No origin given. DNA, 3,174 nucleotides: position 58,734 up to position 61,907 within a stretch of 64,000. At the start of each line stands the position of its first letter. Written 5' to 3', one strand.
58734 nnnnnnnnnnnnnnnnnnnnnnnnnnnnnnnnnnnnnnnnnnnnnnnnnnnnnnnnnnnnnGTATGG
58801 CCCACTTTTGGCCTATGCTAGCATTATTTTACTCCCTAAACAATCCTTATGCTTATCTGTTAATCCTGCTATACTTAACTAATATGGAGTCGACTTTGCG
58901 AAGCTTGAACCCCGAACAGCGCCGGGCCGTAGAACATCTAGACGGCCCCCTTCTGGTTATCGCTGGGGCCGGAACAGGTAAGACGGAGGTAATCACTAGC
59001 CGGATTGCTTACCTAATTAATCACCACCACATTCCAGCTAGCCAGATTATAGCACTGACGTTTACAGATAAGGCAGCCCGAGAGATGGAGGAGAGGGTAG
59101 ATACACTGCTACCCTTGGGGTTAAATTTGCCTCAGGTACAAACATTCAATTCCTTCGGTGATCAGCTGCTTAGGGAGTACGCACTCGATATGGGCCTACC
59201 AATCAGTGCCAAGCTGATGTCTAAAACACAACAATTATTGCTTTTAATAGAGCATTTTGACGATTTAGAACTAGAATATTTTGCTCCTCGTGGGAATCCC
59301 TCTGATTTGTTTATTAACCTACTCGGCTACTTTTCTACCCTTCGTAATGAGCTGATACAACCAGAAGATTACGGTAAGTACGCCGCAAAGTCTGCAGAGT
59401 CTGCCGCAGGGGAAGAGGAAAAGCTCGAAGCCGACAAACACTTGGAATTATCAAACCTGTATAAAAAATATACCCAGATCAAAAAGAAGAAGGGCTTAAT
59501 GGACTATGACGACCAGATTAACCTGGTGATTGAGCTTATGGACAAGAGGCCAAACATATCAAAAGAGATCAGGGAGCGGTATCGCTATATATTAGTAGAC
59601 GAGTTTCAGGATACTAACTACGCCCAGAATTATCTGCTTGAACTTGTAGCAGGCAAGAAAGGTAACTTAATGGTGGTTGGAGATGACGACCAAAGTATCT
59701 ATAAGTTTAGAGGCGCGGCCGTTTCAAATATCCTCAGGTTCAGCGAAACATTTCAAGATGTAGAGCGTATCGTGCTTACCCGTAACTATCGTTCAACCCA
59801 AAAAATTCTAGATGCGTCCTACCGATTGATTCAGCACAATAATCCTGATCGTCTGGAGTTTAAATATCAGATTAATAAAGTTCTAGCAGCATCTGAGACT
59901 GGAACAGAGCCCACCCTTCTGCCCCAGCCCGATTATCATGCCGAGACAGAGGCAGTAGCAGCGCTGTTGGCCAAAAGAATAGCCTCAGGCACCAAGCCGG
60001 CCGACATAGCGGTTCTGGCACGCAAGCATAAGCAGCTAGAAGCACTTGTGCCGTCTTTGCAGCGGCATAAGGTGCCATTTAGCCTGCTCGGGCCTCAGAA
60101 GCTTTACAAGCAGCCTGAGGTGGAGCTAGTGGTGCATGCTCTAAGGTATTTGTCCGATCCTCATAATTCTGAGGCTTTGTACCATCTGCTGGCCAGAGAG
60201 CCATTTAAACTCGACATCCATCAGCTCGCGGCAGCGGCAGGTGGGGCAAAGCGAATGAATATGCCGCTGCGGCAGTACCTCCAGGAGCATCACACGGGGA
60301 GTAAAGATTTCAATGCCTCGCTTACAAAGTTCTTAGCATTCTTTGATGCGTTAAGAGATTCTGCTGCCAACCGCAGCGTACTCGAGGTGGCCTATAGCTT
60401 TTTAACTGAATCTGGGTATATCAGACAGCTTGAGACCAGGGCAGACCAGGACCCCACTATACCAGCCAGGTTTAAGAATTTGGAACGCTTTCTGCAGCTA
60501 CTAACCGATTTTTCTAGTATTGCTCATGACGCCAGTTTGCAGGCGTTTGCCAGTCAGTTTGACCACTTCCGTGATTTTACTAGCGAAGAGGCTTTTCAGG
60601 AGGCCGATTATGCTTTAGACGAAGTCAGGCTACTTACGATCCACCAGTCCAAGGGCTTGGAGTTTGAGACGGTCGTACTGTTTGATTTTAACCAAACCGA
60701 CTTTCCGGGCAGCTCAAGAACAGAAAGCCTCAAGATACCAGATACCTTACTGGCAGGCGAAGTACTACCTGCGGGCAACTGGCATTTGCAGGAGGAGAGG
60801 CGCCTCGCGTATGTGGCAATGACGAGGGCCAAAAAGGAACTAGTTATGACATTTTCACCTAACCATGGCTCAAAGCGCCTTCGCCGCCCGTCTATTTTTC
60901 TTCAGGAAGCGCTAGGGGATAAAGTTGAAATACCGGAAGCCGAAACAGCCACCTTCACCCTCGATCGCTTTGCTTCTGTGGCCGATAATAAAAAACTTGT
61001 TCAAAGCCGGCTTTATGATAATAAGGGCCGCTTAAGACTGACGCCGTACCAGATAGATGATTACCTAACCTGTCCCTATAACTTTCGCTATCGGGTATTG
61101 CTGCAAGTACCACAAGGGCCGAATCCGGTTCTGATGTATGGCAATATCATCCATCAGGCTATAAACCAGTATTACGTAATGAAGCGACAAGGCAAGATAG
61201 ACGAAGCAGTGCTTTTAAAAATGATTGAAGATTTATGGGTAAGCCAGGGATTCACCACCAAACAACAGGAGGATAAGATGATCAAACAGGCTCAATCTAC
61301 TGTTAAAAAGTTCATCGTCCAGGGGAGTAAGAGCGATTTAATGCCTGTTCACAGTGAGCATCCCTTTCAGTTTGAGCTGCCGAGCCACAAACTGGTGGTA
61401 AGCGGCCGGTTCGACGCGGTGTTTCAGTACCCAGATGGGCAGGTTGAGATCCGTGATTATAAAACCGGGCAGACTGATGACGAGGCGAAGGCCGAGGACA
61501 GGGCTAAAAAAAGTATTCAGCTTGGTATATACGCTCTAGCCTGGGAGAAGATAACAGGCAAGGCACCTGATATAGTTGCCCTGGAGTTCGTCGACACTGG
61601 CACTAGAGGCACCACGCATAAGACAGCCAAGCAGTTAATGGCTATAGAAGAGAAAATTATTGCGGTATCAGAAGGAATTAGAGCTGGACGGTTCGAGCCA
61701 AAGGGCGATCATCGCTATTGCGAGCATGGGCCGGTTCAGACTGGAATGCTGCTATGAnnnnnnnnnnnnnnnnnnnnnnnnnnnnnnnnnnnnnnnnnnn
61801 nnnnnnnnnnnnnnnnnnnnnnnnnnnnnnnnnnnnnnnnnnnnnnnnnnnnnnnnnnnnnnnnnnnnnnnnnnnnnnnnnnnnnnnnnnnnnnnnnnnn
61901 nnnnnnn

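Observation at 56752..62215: UvrD-helicase/RecB-nuclease fusion translationally coupled to a SprT-like metalloprotease, divergent from a PP2C-propeller membrane protein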

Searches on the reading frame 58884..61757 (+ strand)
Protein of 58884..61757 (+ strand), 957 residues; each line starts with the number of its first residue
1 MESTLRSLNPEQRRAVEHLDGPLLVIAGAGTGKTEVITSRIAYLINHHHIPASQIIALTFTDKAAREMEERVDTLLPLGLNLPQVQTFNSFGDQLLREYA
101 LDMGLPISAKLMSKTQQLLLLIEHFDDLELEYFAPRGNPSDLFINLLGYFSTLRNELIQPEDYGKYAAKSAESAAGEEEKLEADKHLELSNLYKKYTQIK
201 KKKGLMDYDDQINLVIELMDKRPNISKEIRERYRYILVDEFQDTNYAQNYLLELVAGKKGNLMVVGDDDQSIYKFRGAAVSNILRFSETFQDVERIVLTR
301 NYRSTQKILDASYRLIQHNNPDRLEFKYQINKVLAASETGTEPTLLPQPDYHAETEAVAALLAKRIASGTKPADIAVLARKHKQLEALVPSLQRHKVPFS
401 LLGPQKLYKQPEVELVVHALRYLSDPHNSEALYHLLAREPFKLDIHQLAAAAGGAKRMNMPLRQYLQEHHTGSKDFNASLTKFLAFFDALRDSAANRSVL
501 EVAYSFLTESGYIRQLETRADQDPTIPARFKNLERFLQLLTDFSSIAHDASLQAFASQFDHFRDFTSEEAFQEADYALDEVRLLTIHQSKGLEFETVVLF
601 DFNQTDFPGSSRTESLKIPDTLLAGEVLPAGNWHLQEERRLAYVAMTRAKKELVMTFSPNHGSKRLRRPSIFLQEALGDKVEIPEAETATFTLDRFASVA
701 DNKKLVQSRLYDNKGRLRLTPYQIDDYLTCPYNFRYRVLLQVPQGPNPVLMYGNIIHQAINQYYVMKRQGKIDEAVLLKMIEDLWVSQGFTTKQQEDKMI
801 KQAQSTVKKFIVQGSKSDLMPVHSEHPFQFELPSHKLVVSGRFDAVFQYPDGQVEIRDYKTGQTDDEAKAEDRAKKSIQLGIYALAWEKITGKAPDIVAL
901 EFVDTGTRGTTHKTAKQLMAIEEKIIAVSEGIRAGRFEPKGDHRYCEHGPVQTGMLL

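Call 5: search_protein_families(library=pfam, proteins=[window:58884-61757:+], max_evalue=0.01)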
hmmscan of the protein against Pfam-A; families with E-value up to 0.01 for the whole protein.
window:58884-61757:+ (957 aa): 8 families
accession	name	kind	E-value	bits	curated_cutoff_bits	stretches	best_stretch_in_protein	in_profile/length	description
PF00580.27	UvrD-helicase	-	1.5e-74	251.5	23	1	8-291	1-271/271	UvrD/REP helicase N-terminal domain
PF13361.12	UvrD_C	-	5.2e-46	158.1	25.6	1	296-658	1-348/350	UvrD-like helicase C-terminal domain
PF12705.13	PDDEXK_1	-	1.1e-26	94.7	22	1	718-948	1-239/247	PD-(D/E)XK nuclease superfamily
PF13245.12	AAA_19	-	1.8e-23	83.7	25.1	1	12-276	1-134/134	AAA domain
PF13538.12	UvrD_C_2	-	2.3e-11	43.8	27.4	2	581-606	2-27/52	UvrD-like helicase C-terminal domain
PF13604.12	AAA_30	-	1.2e-08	35.3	27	1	8-73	2-67/191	AAA domain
PF01443.25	Viral_helicase1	-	8.7e-08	32.7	21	0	231-341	58-168/228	Viral superfamily 1 RNA helicase core domain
PF13087.12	AAA_12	-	0.00056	20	27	0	555-655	118-190/195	AAA domain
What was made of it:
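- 58884..61757 (+): Helicase-nuclease gene (957 aa; the longest ORF starts at 58797). Pfam UvrD-helicase 1.5e-74, UvrD_C 5e-46, PDDEXK_1 1e-26 (call 5).
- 61035..61727 (+): RecB-family PD-(D/E)XK nuclease domain, residues 718-948, AdnB-like. PDDEXK_1 residues 718-948 (call 5).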

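Call 6: search_protein_families(library=ncbifam, proteins=[window:58884-61757:+], max_evalue=0.01)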
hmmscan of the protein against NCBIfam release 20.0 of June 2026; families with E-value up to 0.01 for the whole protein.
window:58884-61757:+ (957 aa): 20 families
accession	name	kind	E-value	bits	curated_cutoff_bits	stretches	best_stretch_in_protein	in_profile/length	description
TIGR01073.1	pcrA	equivalog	2.1e-116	390.1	911.2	1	5-700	2-655/725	DNA helicase PcrA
TIGR01074.1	rep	equivalog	1.5e-102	344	951.45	1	7-687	1-644/668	DNA helicase Rep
NF008743.0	PRK11773.1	equivalog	8e-98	328.6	965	1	4-682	6-642/720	DNA helicase II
TIGR01075.1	uvrD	equivalog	1.2e-94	318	1144.45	1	5-679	2-634/715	DNA helicase II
NF008172.0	PRK10919.1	equivalog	9.5e-79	265.3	1168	1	8-683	3-640/673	DNA helicase Rep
TIGR00609.1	recB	equivalog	3.1e-55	187.9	696.05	3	189-338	326-477/1175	exodeoxyribonuclease V subunit beta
NF008276.0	PRK11054.1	equivalog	2.4e-51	175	543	3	178-385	380-573/684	DNA helicase IV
TIGR02785.1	addA_Gpos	equivalog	2.8e-51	174.5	707.65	3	190-312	342-476/1234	helicase-exonuclease AddAB subunit AddA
NF010485.0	PRK13909.1-2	equivalog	1.8e-40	139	650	2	188-601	280-631/909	RecB-like helicase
TIGR02784.1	addA_alphas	equivalog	2.4e-37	128.9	860.75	3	190-314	345-491/1138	double-strand break repair helicase AddA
NF010487.0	PRK13909.1-4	equivalog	4e-32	111.4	759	3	179-421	270-524/924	RecB-like helicase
NF008128.0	PRK10876.1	equivalog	1.9e-18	65.5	1697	2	190-320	333-465/1181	exodeoxyribonuclease V subunit beta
NF041464.1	HelD_BACSU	equivalog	1.3e-15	56.4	419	1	196-402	513-702/779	RNA polymerase recycling motor HelD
NF010486.0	PRK13909.1-3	equivalog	9.7e-11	40.4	1109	2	181-311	273-418/921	RecB-like helicase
NF041254.1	motor_HelR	exception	4.3e-10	38.5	750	1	191-322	476-605/706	RNA polymerase recycling motor ATPase HelR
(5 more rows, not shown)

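Call 7: search_protein_families(library=padloc, proteins=[window:58884-61757:+], max_evalue=0.01)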
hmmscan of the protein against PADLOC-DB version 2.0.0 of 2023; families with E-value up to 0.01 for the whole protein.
window:58884-61757:+ (957 aa): 66 families (the best 25 are shown)
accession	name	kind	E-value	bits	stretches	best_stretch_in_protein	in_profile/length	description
PDLC00114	GajB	-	2.9e-91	305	1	1-675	1-628/635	UrvD helicase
PDLC03802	RTasHel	-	3.5e-86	288.5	2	6-439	4-375/675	DRT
PDLC00132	GajB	-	4.9e-69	231.6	1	8-675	4-622/625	UrvD helicase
PDLC00117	GajB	-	1.1e-67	227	3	176-487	162-462/604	UrvD helicase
PDLC00103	GajB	-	7.3e-59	198.2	2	7-487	16-469/612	UrvD helicase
PDLC00107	GajB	-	2.8e-52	176.1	3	193-399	176-373/587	UrvD helicase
PDLC00127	GajB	-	3.3e-51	172.5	3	170-400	138-365/594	UrvD helicase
PDLC00119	GajB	-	1.4e-43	147.7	2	19-310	14-294/565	UrvD helicase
PDLC00129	GajB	-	8e-43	144.9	2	23-424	28-400/594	UrvD helicase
PDLC00122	GajB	-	1.7e-42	144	3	184-426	109-341/502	UrvD helicase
PDLC00123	GajB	-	7.3e-42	141.7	3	182-393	124-326/540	UrvD helicase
PDLC00130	GajB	-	1.3e-40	137.3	3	194-321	167-295/589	UrvD helicase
PDLC00110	GajB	-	3e-38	129.9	3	189-325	227-370/725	UrvD helicase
PDLC00138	GajB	-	2.3e-36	123.6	1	7-657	4-567/581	UrvD helicase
PDLC00104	GajB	-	8.8e-35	118.5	2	11-391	6-314/574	UrvD helicase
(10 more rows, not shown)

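Call 55: find_related_loci(query=A5, collection=metagenome_contigs, flank=3000)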
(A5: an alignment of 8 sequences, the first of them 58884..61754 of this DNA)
Query A5 (957 aa) in metagenome_contigs; peptide patterns used: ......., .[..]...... (x = any residue, [..] = any of these).
600 stretches matched a pattern (row limit reached: there are more); 596 encode a relative of the query (tblastn E <= 1e-3); the best 80 are kept; 80 distinct loci.
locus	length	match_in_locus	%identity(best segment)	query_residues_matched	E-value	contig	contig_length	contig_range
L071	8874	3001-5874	38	2-950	0e+0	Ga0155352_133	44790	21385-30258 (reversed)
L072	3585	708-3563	38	5-953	0e+0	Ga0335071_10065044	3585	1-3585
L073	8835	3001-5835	37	7-946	0e+0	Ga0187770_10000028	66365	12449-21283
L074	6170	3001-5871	36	5-948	0e+0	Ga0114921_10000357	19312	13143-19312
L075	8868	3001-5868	37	1-948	0e+0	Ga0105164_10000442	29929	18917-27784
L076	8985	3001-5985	37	1-946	0e+0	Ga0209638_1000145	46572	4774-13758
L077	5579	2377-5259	36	5-953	0e+0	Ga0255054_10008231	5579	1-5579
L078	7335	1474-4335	36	5-953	0e+0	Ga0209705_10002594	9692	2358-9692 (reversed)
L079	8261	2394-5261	37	5-948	2e-180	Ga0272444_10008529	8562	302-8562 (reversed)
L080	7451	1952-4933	35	1-948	6e-177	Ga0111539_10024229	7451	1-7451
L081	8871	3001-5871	36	6-948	1e-172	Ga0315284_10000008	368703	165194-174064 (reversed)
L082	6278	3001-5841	36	8-949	9e-164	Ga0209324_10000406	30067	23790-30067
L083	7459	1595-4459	35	6-947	4e-164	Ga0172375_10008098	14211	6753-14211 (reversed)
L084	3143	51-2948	35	8-952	7e-169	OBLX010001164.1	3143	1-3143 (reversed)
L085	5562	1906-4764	35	2-948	3e-161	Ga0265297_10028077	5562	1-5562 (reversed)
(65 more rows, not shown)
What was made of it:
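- Tried and rejected: The full-length alignment was used instead (call 55).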

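Call 62: search_protein_families(library=phrogs, proteins=[window:58884-61757:+], max_evalue=0.01)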
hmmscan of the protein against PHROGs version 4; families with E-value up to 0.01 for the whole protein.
window:58884-61757:+ (957 aa): 8 families
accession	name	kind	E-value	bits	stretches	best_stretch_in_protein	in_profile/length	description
phrog_1967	-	DNA, RNA and nucleotide metabolism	3e-109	367.7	1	2-697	147-705/776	DNA helicase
phrog_69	-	DNA, RNA and nucleotide metabolism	3e-15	57.2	1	723-946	94-317/501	exonuclease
phrog_1218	-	DNA, RNA and nucleotide metabolism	6.4e-13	49.7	1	715-892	6-193/364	exonuclease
phrog_25205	-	unknown function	1.6e-08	34.3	1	204-305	155-255/607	-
phrog_170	-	other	1.4e-06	28.9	0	5-42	73-112/323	PhoH-like phosphate starvation-inducible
phrog_325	-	DNA, RNA and nucleotide metabolism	4.1e-06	26.4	0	4-72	467-539/986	Dda-like helicase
phrog_298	-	DNA, RNA and nucleotide metabolism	5.7e-06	26.9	1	792-925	130-232/293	exonuclease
phrog_4412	-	DNA, RNA and nucleotide metabolism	0.0046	16.3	0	8-70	331-391/743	exonuclease V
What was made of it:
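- Tried and rejected: PHROGs gave only two families of unknown function (call 62).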

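Call 74: search_solved_structures(query=window:58884-61757:+, max_evalue=0.001)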
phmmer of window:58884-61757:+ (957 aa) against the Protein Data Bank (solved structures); distinct sequences matched with E-value up to 0.001: 31.
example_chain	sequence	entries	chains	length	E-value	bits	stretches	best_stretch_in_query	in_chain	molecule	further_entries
1pjr_A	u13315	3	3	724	9.3e-77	262.2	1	2-678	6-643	PCRA | ATP-DEPENDENT HELICASE PCRA | HELICASE PCRA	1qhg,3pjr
4c2u_A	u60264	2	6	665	6.3e-69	236.3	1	4-675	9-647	DNA HELICASE II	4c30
4c2t_A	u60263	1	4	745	9.8e-69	235.7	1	4-675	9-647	DNA HELICASE II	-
1uaa_A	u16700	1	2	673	3.2e-67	230.7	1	8-677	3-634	PROTEIN (ATP-DEPENDENT DNA HELICASE REP.)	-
3lfu_A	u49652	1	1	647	1.3e-66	228.6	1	5-677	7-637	DNA helicase II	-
2is1_A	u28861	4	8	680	2.7e-66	227.6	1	5-679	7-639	DNA helicase II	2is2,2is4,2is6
9dci_A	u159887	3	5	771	2.1e-65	224.6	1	4-675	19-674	ATP-dependent DNA helicase UvrD1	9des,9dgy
2pjr_A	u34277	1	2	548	3.1e-65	224.1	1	2-559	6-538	PROTEIN (HELICASE PCRA)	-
6ppu_B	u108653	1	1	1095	7.5e-52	179.8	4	195-450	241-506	UvrD/REP helicase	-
7sjr_B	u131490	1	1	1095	1.9e-51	178.5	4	195-450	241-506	DNA helicase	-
6ppr_B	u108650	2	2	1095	9.6e-51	176.2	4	195-450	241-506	UvrD/REP helicase | DNA 3'-5' helicase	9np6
6ppj_B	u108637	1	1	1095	3.2e-47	164.5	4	196-290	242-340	UvrD/REP helicase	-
1qhh_B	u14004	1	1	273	6.2e-33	117.2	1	189-435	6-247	PROTEIN (PCRA (SUBUNIT))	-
1qhh_A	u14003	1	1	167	3.2e-25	91.7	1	2-167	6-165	PROTEIN (PCRA (SUBUNIT))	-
3u44_A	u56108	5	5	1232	1.2e-19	73.3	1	192-317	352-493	ATP-dependent helicase/nuclease subunit A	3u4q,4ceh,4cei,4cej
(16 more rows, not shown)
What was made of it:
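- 58884..61757 (+): Closest solved motors are PcrA 1pjr (9e-77), UvrD and Rep (call 74).
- On SF1A UvrD/PcrA/Rep helicases: PcrA 1pjr 9e-77 (call 74).
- Closest known: Mycobacterial AdnAB. Different: The motor is closer to PcrA/UvrD than to AdnB, AddA or RecB (call 74).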

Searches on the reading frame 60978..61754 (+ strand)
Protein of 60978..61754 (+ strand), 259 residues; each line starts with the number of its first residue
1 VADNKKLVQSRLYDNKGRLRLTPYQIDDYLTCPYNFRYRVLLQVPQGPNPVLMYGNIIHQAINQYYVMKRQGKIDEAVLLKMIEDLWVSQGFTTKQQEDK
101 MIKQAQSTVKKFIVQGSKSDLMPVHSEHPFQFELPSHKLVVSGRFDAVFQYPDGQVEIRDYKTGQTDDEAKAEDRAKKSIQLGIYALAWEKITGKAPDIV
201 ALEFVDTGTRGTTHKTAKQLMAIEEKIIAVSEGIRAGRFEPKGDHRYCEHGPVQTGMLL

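Call 75: search_solved_structures(query=A4, max_evalue=0.1)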
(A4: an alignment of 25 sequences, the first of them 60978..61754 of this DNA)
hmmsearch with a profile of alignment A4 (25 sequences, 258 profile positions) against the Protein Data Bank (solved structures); distinct sequences matched with E-value up to 0.1: 8.
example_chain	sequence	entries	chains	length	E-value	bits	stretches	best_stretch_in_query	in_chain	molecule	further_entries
7sjr_B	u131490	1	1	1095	8.3e-15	58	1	34-199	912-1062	DNA helicase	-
6ppu_B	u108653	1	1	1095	8.3e-15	58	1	34-199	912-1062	UvrD/REP helicase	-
6ppr_B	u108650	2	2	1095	2.5e-13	53.2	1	34-199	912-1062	UvrD/REP helicase | DNA 3'-5' helicase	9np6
6ppj_B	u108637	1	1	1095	1.9e-11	47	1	101-199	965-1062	UvrD/REP helicase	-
6ppu_A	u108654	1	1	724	4.1e-06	29.5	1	40-182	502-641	ATP-dependent DNA helicase (UvrD/REP)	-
7sjr_A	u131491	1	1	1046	7.8e-06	28.6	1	40-182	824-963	DNA helicase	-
6ppj_A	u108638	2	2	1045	0.00023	23.8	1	40-182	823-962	ATP-dependent DNA helicase (UvrD/REP)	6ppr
9np6_A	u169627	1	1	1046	0.00023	23.8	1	40-182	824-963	DNA 3'-5' helicase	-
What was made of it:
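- Helicase motor closest to PcrA/UvrD and nuclease closest to AdnB, a double-strand-break end-resection enzyme (calls 74, 75).
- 61035..61727 (+): The domain profile is closest to mycobacterial AdnB 7sjr_B/6ppu_B (8e-15; call 75).
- Closest known: Mycobacterial AdnAB. Same: The nuclease-domain profile is closest to AdnB, then AdnA (call 75).
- The nuclease domain is closest to the end-resection enzyme AdnB (call 75).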
